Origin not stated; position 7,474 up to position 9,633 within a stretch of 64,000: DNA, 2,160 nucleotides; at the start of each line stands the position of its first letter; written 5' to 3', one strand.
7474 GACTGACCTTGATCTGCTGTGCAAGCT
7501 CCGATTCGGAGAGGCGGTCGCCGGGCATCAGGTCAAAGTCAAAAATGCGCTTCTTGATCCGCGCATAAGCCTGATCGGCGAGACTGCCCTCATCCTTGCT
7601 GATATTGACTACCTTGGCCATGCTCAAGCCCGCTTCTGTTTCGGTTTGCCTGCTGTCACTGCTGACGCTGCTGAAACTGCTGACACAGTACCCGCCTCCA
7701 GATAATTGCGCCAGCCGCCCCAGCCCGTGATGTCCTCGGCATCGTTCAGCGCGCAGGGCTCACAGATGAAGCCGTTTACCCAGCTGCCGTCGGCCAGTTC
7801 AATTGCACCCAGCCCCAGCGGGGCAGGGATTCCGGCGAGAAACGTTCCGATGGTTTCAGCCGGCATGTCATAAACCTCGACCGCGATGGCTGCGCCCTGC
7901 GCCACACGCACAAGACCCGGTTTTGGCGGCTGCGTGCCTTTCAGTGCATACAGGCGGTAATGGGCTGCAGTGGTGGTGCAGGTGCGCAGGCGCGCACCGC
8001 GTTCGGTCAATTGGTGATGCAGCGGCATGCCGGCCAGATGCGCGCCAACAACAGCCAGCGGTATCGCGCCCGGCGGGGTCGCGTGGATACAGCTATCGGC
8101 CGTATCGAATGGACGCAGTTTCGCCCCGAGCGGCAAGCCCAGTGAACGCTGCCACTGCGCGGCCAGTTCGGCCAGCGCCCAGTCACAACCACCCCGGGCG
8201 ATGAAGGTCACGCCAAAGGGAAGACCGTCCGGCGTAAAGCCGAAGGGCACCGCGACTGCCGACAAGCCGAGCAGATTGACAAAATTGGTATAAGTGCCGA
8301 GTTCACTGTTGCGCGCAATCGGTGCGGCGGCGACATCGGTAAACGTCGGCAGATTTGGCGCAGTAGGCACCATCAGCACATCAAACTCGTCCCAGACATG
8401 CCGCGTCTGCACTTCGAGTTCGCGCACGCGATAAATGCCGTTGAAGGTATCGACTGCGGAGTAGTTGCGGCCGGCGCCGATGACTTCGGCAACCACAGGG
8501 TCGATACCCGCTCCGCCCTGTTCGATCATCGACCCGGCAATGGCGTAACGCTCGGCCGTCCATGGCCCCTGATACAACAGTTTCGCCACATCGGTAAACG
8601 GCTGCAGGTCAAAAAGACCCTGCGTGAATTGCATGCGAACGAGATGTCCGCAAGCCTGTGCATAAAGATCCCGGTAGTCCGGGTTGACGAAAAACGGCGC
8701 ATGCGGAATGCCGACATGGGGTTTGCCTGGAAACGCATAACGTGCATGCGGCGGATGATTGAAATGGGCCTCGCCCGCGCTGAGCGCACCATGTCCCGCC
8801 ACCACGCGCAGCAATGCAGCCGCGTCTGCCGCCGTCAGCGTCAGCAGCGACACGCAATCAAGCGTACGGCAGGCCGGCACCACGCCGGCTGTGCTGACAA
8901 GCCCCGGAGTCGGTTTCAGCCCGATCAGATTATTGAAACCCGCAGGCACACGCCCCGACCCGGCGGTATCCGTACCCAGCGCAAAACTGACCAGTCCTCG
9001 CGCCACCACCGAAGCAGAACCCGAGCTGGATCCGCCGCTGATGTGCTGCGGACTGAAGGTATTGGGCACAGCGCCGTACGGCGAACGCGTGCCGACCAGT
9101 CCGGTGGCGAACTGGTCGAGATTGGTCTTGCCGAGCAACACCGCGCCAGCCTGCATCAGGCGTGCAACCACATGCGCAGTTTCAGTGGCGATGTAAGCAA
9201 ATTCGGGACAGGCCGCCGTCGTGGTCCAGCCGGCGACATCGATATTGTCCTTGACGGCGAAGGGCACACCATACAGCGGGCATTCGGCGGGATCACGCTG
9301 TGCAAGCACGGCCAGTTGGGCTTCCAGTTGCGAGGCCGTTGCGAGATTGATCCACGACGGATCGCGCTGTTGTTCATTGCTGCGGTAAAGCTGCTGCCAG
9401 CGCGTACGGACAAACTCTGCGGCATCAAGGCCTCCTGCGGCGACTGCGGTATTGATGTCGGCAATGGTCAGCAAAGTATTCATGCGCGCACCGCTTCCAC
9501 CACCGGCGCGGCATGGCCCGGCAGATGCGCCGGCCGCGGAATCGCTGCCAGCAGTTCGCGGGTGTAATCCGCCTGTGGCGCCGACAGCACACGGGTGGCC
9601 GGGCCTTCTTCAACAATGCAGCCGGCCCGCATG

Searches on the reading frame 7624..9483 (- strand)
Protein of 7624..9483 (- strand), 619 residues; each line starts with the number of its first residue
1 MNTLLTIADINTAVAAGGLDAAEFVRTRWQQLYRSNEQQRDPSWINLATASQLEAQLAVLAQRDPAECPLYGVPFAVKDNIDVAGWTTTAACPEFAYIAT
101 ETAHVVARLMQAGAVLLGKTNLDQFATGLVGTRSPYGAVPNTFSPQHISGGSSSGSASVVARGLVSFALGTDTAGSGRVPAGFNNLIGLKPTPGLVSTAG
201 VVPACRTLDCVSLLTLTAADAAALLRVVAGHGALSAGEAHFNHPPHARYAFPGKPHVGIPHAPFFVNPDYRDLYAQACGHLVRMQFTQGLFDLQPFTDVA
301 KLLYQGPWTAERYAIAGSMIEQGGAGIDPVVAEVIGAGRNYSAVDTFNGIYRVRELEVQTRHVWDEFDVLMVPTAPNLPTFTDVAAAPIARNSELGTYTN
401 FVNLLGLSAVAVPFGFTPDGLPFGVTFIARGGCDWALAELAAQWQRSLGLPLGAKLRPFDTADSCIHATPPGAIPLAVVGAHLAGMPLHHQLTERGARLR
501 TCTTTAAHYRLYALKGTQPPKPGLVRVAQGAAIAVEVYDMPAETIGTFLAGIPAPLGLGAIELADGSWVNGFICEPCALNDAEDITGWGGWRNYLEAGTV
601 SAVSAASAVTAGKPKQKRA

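Call 15: search_protein_families(library=pfam, proteins=[window:7624-9483:-], max_evalue=0.00001)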
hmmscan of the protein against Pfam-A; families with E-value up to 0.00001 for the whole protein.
window:7624-9483:- (619 aa): 2 families
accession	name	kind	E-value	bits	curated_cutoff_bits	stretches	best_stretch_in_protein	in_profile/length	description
PF01425.27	Amidase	-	1.4e-78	265.4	27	1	46-434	22-441/445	Amidase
PF21986.1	AH_C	-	1.2e-51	174.3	27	1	475-596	2-123/123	Allophanate hydrolase C-terminal domain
